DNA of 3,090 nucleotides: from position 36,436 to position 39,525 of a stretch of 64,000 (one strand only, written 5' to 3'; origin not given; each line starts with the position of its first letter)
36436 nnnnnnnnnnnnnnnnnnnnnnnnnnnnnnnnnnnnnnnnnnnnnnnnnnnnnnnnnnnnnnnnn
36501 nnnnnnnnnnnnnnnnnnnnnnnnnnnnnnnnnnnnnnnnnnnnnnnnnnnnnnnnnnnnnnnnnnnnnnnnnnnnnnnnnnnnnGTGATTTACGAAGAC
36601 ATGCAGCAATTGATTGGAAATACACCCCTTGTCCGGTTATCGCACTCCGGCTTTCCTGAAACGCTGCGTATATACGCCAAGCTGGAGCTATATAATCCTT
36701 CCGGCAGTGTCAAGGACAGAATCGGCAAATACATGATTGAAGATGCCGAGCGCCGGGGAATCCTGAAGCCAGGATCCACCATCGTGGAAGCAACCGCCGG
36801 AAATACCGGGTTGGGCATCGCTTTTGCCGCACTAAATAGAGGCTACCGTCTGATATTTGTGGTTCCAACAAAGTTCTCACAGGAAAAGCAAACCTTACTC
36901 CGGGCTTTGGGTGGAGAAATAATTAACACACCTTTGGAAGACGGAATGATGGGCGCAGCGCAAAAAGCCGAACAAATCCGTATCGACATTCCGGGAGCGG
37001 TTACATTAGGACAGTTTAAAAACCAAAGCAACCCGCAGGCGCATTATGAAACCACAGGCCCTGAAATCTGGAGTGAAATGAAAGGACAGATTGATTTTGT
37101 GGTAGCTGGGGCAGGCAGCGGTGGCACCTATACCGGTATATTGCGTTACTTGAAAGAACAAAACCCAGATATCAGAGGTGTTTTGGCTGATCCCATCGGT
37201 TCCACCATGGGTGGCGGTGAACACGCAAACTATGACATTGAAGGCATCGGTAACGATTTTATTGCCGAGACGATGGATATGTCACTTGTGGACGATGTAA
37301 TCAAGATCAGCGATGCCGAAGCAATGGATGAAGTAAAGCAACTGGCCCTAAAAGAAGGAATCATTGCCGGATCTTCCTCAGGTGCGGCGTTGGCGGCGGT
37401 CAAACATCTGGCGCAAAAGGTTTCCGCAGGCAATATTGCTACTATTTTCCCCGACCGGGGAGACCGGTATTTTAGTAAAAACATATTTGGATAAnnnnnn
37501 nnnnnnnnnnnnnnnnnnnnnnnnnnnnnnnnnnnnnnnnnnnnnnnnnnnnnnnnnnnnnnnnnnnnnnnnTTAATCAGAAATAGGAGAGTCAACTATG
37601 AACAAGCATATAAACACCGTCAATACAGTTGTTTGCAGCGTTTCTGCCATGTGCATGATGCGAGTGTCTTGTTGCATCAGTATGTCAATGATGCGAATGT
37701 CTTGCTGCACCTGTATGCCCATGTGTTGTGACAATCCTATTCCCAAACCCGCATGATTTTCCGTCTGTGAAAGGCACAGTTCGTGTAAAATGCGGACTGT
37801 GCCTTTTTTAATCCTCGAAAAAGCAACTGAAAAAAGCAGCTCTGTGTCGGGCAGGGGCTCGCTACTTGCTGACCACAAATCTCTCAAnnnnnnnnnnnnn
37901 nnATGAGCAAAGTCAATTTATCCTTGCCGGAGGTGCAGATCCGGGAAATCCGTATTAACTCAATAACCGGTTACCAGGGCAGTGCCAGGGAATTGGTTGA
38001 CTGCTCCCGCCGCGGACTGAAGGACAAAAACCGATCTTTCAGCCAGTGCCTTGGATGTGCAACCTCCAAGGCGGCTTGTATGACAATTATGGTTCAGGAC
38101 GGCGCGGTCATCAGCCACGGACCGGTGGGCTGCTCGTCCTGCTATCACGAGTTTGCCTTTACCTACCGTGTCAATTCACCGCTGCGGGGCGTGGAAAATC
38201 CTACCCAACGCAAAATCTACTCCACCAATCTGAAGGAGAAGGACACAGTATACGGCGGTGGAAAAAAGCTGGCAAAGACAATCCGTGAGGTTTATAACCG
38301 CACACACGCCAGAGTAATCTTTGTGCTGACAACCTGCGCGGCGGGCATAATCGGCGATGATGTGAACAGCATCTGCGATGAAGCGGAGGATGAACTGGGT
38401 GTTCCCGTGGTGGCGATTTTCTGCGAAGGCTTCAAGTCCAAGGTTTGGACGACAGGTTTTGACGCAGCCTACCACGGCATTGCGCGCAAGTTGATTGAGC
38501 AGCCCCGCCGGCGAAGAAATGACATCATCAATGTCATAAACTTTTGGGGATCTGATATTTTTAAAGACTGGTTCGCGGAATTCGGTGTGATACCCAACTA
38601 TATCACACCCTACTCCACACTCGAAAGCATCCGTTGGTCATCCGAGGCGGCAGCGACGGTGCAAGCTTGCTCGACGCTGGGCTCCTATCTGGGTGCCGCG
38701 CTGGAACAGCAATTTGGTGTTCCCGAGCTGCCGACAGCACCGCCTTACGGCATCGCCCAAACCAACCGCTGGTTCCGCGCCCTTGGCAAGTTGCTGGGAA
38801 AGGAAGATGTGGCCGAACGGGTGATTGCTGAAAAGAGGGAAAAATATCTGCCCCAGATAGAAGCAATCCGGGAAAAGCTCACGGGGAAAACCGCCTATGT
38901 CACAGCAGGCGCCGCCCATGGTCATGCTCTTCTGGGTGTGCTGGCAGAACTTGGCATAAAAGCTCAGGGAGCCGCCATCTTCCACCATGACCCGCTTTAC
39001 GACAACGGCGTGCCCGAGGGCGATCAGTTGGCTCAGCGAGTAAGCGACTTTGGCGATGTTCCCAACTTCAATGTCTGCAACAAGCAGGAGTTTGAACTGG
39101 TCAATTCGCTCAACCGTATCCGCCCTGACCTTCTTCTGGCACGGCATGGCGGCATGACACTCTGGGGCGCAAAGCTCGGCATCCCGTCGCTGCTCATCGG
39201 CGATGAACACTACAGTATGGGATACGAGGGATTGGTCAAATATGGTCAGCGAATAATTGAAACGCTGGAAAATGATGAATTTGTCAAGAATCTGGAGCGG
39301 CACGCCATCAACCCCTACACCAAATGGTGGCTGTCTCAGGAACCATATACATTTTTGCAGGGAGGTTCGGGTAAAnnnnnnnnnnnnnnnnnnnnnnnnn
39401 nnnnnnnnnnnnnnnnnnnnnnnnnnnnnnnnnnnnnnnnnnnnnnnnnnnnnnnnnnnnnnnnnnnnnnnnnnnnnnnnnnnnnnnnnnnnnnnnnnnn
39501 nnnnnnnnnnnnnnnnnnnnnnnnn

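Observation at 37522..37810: Hidden 52-codon Cys/Met-rich leader ORF plus intrinsic terminator in front of a nitrogenase-like sulfur-salvage operon: candidate dual Cys+Met ribosome-mediated attenuator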

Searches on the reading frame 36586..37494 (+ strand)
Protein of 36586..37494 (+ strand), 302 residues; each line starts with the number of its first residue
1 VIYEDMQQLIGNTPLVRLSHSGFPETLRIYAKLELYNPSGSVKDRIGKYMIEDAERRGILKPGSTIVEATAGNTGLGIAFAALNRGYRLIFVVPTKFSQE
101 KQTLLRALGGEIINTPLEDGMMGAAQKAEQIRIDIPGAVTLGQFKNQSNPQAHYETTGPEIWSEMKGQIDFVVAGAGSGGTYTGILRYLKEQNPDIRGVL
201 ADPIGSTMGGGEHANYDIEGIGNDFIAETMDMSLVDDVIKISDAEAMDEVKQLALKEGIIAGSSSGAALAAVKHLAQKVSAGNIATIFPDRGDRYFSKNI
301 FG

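Call 5: search_protein_families(library=pfam, proteins=[window:36586-37494:+])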
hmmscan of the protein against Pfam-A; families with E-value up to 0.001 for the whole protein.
window:36586-37494:+ (302 aa): 1 family
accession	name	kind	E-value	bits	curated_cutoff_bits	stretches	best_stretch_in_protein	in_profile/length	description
PF00291.31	PALP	-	2e-70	237.9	35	1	7-290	2-295/295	Pyridoxal-phosphate dependent enzyme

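Call 50: search_protein_families(library=ncbifam, proteins=[window:36586-37494:+], max_evalue=0.00001)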
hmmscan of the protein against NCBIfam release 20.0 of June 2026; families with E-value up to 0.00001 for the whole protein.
window:36586-37494:+ (302 aa): 31 families (the best 25 are shown)
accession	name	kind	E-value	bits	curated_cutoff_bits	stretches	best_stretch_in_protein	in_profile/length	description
TIGR01136.1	cysKM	subfamily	6e-99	331.2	344.15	1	7-301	2-299/299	cysteine synthase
TIGR01139.1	cysK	equivalog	1.2e-97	326.8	350.95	1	7-301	2-298/298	cysteine synthase A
TIGR01137.1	cysta_beta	equivalog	1.8e-96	323.6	510.25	1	3-299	2-309/457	cystathionine beta-synthase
NF007989.0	PRK10717.1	equivalog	5.2e-94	315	387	1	2-299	4-316/334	cysteine synthase A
NF008735.0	PRK11761.1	equivalog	1.4e-80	270.7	413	1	3-301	3-294/296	cysteine synthase CysM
TIGR01138.1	cysM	equivalog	8.8e-79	265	394.2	1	6-301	2-290/290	cysteine synthase B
NF053679.1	CysteaSynCapA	equivalog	2.3e-75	253.4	600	1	2-298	6-317/329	cysteate synthase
TIGR03945.1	PLP_SbnA_fam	equivalog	5.7e-71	239.1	349.95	1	7-297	2-296/304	2,3-diaminopropionate biosynthesis protein SbnA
NF052478.1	CystDsulMYC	equivalog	7.5e-21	74.8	600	1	25-296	35-321/354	L-cysteine desulfhydrase Cds1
NF004996.0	PRK06381.1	equivalog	6.4e-18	64.8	266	1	12-187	15-185/319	threonine synthase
NF006390.0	PRK08639.1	equivalog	1.8e-16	60.1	421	1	4-207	17-216/418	threonine ammonia-lyase IlvA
NF006094.0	PRK08246.1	subfamily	6.1e-16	58.7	331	1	4-192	15-192/310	serine/threonine dehydratase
NF005292.0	PRK06815.1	equivalog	3e-15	56.1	371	1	7-205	16-206/320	threonine/serine dehydratase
TIGR01127.1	ilvA_1Cterm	equivalog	1.8e-13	50.2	378.75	1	28-197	16-177/380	threonine ammonia-lyase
NF004771.0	PRK06110.1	equivalog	5.3e-13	48.8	317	1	28-115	37-122/323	threonine dehydratase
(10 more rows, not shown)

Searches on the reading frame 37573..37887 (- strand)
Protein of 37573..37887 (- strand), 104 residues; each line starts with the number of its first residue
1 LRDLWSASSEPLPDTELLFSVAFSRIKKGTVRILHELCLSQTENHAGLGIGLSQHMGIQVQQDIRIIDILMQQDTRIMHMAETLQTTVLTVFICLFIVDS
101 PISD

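Call 73: search_protein_families(library=pfam, proteins=[window:37573-37887:-], max_evalue=1)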
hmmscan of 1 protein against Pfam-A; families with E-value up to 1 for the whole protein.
window:37573-37887:- (104 aa): 0 families

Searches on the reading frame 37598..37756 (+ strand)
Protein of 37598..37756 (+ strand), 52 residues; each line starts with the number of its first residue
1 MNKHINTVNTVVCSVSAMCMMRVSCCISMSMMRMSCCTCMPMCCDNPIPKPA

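Call 5: search_protein_families(library=pfam, proteins=[window:37598-37756:+])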
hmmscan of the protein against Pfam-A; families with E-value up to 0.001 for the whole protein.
window:37598-37756:+ (52 aa): 0 families

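Call 9: find_homologous_proteins(query=window:37598-37753:+, max_evalue=10)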
Query window:37598-37753:+ (52 aa): 1 proteins with E <= 10 among 1 candidates.
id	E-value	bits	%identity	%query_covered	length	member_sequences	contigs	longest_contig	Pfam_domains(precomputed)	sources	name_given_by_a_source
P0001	8.8e-5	40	77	60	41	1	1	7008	-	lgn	-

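Call 31: find_encoding_contigs(protein=P0001, flank=4000, max_places=3)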
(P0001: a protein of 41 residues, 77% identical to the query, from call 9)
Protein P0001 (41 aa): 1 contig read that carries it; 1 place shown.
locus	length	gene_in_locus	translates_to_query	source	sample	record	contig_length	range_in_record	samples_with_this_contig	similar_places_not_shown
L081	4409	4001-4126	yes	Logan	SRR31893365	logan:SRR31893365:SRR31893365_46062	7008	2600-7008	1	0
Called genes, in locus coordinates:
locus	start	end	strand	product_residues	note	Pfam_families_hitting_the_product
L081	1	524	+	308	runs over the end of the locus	PF03595:SLAC1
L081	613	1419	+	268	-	PF02596:DUF169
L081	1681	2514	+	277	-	PF14526:Cass2 (faint), PF00165:HTH_AraC, PF12833:HTH_18, PF00165:HTH_AraC (weak), PF06445:GyrI-like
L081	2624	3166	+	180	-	PF19641:DUF6144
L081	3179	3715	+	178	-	PF06353:DUF1062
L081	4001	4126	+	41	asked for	-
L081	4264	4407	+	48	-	?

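Call 35: find_homologous_proteins(query=A1, max_evalue=10)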
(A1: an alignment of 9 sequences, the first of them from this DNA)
Query A1 (9 sequences) (52 aa, profile of the alignment): 3 proteins with E <= 10 among 8 candidates.
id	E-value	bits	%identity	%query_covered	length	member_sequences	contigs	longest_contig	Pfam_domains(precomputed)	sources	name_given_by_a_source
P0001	3.1e-11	60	77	60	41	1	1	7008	-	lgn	-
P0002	6.7e-10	56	-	-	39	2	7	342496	-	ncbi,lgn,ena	-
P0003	1.1e-4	39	68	60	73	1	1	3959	-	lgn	-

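Call 39: find_encoding_contigs(protein=P0003, flank=3000, max_places=2)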
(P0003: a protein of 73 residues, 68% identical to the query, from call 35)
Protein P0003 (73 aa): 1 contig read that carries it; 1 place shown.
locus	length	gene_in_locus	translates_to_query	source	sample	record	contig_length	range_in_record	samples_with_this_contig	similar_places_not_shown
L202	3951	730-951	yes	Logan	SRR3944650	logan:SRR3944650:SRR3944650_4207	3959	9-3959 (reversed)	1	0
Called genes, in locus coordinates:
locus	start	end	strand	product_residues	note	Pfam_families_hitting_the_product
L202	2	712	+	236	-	?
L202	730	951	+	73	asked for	-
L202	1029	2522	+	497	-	PF01053:Cys_Met_Meta_PP, PF00155:Aminotran_1_2, PF01041:DegT_DnrJ_EryC1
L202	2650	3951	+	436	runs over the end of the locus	?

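Call 63: search_protein_families(library=ncbifam, proteins=[window:37598-37753:+], max_evalue=10)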
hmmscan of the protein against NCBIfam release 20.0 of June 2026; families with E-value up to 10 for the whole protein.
seq(52 aa): 0 families

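Call 64: search_solved_structures(query=window:37598-37753:+, max_evalue=10)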
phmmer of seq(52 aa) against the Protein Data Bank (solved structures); distinct sequences matched with E-value up to 10: 0.

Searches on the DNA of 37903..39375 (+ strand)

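Call 36: search_rna_families(sources=[L001, L002, L003, L004, L005, L006, L007, L008, L009, L011, L012, L013, L017, L019, L020, L021], threshold=gathering)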
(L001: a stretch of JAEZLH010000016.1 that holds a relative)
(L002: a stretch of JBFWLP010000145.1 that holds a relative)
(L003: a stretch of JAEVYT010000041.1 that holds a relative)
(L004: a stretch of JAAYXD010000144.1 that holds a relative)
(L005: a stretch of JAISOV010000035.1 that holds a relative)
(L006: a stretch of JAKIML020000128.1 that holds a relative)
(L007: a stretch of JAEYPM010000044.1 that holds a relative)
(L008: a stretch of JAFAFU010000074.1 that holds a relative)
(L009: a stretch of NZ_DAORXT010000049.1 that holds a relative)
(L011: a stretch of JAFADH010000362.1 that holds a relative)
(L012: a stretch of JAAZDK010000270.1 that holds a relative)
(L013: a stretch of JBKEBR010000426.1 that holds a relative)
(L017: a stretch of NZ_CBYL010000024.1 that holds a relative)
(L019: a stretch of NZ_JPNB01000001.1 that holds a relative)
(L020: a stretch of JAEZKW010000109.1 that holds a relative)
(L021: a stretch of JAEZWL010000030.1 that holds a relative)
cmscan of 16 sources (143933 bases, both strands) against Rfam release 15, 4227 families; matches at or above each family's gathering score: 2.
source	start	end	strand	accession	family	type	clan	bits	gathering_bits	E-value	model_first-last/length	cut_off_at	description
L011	1253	1499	-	RF00230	T-box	Cis-reg; leader;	-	119.3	93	1.8e-25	1-219/219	no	T-box leader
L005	1810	1883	+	RF00005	tRNA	Gene; tRNA;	CL00001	61.8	29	1.3e-10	1-71/71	no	tRNA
